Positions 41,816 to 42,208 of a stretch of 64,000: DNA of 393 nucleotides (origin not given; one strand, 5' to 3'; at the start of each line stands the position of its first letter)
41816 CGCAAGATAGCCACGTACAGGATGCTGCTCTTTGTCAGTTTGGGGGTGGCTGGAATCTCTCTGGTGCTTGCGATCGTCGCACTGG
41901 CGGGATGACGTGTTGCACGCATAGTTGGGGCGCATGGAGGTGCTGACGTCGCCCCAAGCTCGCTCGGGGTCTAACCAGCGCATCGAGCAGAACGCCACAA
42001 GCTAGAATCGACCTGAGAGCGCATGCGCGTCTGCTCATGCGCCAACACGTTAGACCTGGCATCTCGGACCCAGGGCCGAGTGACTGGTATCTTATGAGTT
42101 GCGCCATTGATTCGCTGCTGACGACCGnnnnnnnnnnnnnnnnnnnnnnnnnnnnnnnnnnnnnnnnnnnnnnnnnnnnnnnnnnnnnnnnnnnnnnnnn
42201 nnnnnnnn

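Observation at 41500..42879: Lower-GC two-gene islet: small membrane/coiled-coil protein plus a single-HKD PLD nuclease with a DNA-binding-like tail (candidate defence or toxin module)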

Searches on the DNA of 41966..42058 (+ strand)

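Call 57: build_rna_model(alignment_id=A4)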
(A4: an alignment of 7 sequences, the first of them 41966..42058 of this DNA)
Model R1 built from alignment A4 (7 sequences, 100 columns); structure: RNAalifold consensus.
model positions 89; base pairs 20; branch points 0; effective number of sequences 3.07; information 0.64 bits per position. Calibrated on 0.2 Mb of random sequence (short: E-values are rough).
structure used (alignment columns):
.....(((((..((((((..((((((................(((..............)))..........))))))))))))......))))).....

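Call 58: search_with_rna_model(model_id=R1, source=window, max_evalue=10, show_alignments=3)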
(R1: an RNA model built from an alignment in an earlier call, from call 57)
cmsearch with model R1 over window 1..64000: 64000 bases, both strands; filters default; matches with E-value up to 10: 5.
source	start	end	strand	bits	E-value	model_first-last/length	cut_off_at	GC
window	41967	42057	+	91.9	1.9e-23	1-89/89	no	0.58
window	41967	42057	-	20.6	0.0019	1-89/89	no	0.58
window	63366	63437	+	13.2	0.22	1-89/89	no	0.76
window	63315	63363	+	8.9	3.6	18-69/89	no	0.78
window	31018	31053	+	8.8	3.9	1-89/89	no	0.78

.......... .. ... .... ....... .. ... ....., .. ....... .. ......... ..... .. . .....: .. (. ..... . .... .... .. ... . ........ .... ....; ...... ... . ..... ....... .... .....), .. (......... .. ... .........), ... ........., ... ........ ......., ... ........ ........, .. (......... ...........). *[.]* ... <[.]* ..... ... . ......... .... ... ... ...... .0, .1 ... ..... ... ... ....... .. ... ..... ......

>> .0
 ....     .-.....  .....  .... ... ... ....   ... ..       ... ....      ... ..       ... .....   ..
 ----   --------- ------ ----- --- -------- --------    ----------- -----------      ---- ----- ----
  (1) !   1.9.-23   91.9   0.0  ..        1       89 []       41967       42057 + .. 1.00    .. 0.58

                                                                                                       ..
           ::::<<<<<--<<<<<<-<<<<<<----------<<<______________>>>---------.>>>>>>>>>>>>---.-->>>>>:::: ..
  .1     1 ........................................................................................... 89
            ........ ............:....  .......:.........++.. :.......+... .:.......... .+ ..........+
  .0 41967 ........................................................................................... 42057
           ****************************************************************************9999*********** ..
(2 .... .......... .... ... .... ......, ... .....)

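Call 59: search_with_rna_model(model_id=R1, sources=[L001, L002, L003, L004, L005, L006, L007, L008, L009, L010, L011, L012, L013, L014, L015, L016, L017, L018, L019, L020, L021, L022, L023, L024, L025, L026, L027, L028, L029, L030, L031, L032, L033, L034, L035, L036, L037, L038, L039, L040, L041, L042, L043, L044, L045, L046, L047, L048, L049, L050, L051, L052, L053, L054, L055, L056, L057, L058, L059, L060, L061, L062, L063, L064, L065, L066, L067, L068, L069, L070, L071, L072, L073, L074, L075, L076, L077, L078, L079, L080, L083, L084, L086, L087, L089, L092, L093, L094], max_evalue=1)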
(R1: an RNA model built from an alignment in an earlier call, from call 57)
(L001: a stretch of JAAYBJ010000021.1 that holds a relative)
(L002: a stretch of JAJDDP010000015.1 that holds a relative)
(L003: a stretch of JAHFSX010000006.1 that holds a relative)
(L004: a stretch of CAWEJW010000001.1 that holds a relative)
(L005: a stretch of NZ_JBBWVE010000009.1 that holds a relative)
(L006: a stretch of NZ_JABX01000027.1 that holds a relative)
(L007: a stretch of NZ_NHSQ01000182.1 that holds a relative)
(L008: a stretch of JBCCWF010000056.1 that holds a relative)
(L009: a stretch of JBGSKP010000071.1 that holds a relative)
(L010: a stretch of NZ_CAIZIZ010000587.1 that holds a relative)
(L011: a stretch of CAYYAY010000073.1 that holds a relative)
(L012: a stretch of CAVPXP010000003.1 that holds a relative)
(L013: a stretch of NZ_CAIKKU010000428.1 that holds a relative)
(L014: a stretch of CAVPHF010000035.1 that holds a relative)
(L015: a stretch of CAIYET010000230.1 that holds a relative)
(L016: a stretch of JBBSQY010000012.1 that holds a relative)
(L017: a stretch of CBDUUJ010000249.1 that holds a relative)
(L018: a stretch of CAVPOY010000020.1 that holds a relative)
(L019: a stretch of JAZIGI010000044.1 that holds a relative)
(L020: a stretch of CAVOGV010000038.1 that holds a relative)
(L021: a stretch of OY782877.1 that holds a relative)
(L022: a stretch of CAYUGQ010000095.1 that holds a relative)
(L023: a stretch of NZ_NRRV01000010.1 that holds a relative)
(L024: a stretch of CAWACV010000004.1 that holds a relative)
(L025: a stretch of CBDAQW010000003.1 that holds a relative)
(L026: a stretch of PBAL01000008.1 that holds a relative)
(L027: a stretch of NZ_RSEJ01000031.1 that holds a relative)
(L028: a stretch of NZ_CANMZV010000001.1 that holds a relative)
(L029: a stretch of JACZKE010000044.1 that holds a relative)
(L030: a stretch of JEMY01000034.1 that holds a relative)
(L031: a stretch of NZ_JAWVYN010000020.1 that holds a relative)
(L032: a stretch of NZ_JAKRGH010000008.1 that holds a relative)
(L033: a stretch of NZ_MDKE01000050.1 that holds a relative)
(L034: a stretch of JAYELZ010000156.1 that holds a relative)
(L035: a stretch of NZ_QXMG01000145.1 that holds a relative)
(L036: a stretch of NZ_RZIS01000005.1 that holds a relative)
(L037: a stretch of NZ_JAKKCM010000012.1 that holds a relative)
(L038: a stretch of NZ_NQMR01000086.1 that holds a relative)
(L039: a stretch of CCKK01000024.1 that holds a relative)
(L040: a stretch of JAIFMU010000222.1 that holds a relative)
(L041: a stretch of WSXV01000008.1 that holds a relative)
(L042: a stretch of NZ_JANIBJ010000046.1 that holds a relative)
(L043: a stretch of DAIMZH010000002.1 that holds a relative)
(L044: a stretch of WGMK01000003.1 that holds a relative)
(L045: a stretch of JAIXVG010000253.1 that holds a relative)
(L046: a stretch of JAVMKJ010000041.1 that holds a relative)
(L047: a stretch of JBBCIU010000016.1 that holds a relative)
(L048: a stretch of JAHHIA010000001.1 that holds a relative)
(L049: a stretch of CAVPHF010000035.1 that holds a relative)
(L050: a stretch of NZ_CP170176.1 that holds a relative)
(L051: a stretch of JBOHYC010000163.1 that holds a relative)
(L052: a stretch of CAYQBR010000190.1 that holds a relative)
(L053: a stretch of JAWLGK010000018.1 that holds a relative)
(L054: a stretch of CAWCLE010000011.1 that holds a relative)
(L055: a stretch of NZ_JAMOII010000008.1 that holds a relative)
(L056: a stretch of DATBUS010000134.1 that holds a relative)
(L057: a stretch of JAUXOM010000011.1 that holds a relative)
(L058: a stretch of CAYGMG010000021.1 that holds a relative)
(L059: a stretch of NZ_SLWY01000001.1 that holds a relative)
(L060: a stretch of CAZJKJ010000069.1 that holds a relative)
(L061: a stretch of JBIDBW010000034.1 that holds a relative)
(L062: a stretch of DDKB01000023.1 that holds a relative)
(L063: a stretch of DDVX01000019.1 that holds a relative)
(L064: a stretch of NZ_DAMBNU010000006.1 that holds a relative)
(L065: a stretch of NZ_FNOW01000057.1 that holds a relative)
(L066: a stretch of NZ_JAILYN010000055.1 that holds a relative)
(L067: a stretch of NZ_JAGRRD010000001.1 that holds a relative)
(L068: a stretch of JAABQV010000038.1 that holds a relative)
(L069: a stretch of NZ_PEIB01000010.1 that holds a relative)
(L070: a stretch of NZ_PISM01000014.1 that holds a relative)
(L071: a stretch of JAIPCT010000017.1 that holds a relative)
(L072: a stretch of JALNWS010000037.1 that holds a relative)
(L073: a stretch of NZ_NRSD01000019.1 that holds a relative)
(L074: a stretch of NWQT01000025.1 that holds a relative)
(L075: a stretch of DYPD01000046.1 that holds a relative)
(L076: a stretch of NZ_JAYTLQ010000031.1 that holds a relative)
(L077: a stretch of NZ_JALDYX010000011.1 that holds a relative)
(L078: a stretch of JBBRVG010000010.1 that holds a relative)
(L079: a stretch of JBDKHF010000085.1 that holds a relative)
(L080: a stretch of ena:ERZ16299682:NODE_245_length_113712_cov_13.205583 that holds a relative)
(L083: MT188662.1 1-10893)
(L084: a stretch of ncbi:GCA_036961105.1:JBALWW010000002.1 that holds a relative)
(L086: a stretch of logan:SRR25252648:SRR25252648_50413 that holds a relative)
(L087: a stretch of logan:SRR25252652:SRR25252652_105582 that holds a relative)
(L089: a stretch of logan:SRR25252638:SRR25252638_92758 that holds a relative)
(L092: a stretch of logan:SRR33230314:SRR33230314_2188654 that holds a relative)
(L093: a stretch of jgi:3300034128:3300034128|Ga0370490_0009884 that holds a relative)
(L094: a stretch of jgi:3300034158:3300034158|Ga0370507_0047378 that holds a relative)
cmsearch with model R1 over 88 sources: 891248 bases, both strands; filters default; matches with E-value up to 1: 29.
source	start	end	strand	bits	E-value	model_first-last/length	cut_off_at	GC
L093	89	175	+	86.3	1e-20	1-89/89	no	0.62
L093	1245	1333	+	82.9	8.8e-20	1-89/89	no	0.64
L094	1118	1206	+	82.9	8.8e-20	1-89/89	no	0.64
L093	2596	2682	+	74.4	2.2e-17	1-89/89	no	0.64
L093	1850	1936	+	73.8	3.2e-17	1-89/89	no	0.61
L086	138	229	+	71.5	1.4e-16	1-89/89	no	0.62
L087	899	990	+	71.5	1.4e-16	1-89/89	no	0.62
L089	156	247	+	71.5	1.4e-16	1-89/89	no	0.62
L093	594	689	+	68.7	8.7e-16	1-89/89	no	0.68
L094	467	562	+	68.7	8.7e-16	1-89/89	no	0.68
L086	4145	4249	+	38.9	2e-07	1-89/89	no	0.65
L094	1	48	+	33.5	6.3e-06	40-89/89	5'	0.6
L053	7104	7214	+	32.1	1.5e-05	1-89/89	no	0.64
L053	5864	5943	+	31.6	2.2e-05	1-89/89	no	0.68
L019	8419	8482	+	29.8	6.8e-05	1-89/89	no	0.64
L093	1245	1333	-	24.9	0.0016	1-89/89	no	0.64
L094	1118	1206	-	24.9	0.0016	1-89/89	no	0.64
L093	89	175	-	23.9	0.0032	1-89/89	no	0.62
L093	594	689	-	19.5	0.052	1-89/89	no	0.68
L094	467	562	-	19.5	0.052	1-89/89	no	0.68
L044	9092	9165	+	19.5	0.054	1-89/89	no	0.69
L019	9948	10011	+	18.8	0.081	1-89/89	no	0.52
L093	1850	1935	-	17.8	0.16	1-89/89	no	0.62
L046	4990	5052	+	17.5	0.19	1-89/89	no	0.57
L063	9455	9527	+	16.2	0.43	1-89/89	no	0.63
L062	11117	11203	+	15.6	0.66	1-89/89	no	0.68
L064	11121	11207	+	15.6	0.66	1-89/89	no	0.68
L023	625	695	-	15.4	0.76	1-89/89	no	0.73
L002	1929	1998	+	15.2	0.86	1-89/89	no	0.61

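Call 60: search_with_rna_model(model_id=R1, sources=[window, L093, L086, L053, L019], max_evalue=0.0001, make_alignment=true)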
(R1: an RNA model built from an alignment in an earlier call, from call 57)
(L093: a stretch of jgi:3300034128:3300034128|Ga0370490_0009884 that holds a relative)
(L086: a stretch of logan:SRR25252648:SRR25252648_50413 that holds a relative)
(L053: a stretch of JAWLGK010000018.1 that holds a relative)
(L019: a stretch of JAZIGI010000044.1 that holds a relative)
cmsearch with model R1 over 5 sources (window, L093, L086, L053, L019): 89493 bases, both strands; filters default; matches with E-value up to 0.0001: 11.
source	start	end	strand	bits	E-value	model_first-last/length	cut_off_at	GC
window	41967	42057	+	91.9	2.7e-23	1-89/89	no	0.58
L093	89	175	+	86.3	1e-21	1-89/89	no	0.62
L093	1245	1333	+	82.9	8.8e-21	1-89/89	no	0.64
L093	2596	2682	+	74.4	2.2e-18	1-89/89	no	0.64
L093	1850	1936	+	73.8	3.2e-18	1-89/89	no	0.61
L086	138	229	+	71.5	1.4e-17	1-89/89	no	0.62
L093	594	689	+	68.7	8.7e-17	1-89/89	no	0.68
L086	4145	4249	+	38.9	2e-08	1-89/89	no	0.65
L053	7104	7214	+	32.1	1.5e-06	1-89/89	no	0.64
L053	5864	5943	+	31.6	2.2e-06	1-89/89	no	0.68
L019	8419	8482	+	29.8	6.9e-06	1-89/89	no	0.64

Alignment A5: 11 matches aligned to the model, 134 columns, each read 5' to 3' on its own strand. Consensus structure (alignment columns), stored with it:
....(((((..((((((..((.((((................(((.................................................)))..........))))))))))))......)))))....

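Call 61: build_rna_model(alignment_id=A5)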
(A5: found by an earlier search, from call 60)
Model R2 built from alignment A5 (11 sequences, 134 columns); structure: stored with the alignment.
model positions 89; base pairs 20; branch points 0; effective number of sequences 4.83; information 0.64 bits per position. Calibrated on 0.2 Mb of random sequence (short: E-values are rough).
structure used (alignment columns):
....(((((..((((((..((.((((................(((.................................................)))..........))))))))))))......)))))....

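Call 62: search_with_rna_model(model_id=R2, sources=[window, L001, L002, L003, L004, L005, L006, L007, L008, L009, L010, L011, L012, L013, L014, L015, L016, L017, L018, L019, L020, L021, L022, L023, L024, L025, L026, L027, L028, L029, L030, L031, L032, L033, L034, L035, L036, L037, L038, L039, L040, L041, L042, L043, L044, L045, L046, L047, L048, L049, L050, L051, L052, L053, L054, L055, L056, L057, L058, L059, L060, L061, L062, L063, L064, L065, L066, L067, L068, L069, L070, L071, L072, L073, L074, L075, L076, L077, L078, L079, L080, L083, L084, L092], max_evalue=1)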
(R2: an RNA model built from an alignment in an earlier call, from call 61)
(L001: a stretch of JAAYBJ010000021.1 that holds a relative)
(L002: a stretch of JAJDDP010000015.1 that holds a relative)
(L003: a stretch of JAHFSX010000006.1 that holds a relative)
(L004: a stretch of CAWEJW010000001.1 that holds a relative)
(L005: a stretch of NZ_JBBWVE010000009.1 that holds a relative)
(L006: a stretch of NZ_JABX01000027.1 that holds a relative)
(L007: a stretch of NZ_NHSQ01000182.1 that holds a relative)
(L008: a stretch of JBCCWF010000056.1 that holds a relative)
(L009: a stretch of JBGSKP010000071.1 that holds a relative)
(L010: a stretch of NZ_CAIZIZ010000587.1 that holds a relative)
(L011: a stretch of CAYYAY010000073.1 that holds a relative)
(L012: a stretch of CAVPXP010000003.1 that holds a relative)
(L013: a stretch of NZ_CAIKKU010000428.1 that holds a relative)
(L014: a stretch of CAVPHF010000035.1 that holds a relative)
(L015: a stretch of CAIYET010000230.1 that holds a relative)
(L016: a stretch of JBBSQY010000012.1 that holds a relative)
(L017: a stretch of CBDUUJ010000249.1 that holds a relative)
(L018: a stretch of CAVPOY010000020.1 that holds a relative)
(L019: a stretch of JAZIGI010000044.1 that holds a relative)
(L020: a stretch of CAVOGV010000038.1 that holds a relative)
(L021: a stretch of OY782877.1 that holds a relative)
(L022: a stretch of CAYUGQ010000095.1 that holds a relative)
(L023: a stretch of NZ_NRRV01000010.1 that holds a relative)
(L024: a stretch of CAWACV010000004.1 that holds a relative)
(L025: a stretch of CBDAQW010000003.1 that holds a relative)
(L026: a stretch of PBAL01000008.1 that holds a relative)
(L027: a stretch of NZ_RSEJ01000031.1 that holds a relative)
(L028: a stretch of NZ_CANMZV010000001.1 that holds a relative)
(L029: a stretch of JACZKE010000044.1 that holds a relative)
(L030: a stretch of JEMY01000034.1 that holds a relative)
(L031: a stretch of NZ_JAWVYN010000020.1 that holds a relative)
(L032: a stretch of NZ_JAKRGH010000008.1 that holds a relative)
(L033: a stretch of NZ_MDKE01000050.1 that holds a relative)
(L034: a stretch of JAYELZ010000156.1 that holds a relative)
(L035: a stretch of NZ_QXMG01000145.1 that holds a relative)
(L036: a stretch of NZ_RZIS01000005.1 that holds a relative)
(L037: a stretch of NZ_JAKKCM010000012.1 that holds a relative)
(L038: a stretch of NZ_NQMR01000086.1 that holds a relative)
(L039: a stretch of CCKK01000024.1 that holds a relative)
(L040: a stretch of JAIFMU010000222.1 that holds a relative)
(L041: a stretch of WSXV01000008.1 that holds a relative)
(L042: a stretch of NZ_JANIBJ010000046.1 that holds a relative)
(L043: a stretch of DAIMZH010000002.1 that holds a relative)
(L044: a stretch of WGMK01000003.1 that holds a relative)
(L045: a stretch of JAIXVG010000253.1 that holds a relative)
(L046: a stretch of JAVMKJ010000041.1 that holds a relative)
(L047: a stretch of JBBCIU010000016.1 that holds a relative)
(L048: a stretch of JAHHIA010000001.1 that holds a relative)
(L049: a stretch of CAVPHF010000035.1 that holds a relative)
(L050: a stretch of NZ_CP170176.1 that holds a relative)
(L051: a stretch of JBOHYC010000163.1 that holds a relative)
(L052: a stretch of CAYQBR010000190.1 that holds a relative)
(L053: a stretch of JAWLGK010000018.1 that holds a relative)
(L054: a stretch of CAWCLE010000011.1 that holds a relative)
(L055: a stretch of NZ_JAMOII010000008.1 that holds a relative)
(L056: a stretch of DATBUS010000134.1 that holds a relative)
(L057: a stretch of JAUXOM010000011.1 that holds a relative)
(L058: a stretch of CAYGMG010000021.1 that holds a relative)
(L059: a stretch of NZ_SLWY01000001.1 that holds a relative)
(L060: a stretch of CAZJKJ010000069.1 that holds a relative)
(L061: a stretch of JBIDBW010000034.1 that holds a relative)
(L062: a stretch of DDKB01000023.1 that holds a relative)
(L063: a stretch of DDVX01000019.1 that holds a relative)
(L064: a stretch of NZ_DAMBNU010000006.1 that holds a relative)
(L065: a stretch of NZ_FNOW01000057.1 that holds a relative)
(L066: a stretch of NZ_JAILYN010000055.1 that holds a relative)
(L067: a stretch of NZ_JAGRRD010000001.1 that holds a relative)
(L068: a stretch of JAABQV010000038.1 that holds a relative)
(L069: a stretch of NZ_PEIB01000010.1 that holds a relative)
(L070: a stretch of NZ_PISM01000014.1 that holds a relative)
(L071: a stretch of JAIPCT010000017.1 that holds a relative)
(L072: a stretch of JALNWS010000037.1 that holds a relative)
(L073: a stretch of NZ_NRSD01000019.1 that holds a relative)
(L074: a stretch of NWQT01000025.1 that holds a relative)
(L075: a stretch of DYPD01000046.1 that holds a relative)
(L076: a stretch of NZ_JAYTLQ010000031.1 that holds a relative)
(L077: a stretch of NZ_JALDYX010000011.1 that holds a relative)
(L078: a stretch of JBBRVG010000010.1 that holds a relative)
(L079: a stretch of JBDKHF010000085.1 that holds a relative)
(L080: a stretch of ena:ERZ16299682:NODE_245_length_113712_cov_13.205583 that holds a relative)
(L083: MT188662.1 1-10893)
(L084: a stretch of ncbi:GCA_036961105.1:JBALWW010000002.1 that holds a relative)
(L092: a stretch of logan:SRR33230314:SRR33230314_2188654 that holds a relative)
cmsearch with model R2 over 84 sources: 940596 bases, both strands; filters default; matches with E-value up to 1: 12.
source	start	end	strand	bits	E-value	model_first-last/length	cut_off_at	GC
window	41967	42057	+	86.6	9.2e-20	1-89/89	no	0.58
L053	5864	5943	+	55.4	2.2e-11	1-89/89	no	0.68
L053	7104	7214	+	53.5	7.5e-11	1-89/89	no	0.64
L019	8419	8482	+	47.9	2.3e-09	1-89/89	no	0.64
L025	9192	9256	+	28.7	0.00035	1-89/89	no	0.58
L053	6718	6796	+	26.9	0.0011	1-89/89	no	0.62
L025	11781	11844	+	23.7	0.0078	1-89/89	no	0.58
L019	9948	10011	+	21.4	0.032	1-89/89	no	0.52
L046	4990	5052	+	17.8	0.3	1-89/89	no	0.57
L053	5864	5943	-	17.5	0.37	1-89/89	no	0.68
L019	9639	9725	-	16.8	0.55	1-89/89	no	0.61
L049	9664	9742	+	16.7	0.59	1-89/89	no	0.71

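Call 97: search_with_rna_model(model_id=R2, source=L019, filters=off, max_evalue=5)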
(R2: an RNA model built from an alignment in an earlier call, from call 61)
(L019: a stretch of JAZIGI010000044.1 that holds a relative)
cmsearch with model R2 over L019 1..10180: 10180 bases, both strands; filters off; matches with E-value up to 5: 17.
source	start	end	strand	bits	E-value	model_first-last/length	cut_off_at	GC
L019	8419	8482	+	47.9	2.5e-11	1-89/89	no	0.64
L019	9948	10011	+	21.4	0.00035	1-89/89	no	0.52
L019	9639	9725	-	16.8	0.006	1-89/89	no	0.61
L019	6492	6567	-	12.8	0.071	1-89/89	no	0.64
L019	1412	1452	+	10.2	0.34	1-89/89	no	0.76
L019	2351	2468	-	9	0.74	1-89/89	no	0.7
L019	7437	7506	-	8.8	0.83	1-89/89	no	0.59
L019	2882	2931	+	8.4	1.1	1-89/89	no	0.68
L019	883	972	-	8.3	1.2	1-89/89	no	0.66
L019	3842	3882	+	8.1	1.3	1-89/89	no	0.78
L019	3039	3084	+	7.5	1.8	1-89/89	no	0.83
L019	4900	4925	-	7.1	2.5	1-89/89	no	0.46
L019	5885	5906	-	6.4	3.7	1-89/89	no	0.73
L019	2040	2069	+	6.3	3.9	1-89/89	no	0.8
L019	249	283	+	6.3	3.9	1-89/89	no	0.71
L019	1619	1665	-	6.3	4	1-89/89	no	0.68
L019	6870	6949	-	6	4.7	1-89/89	no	0.57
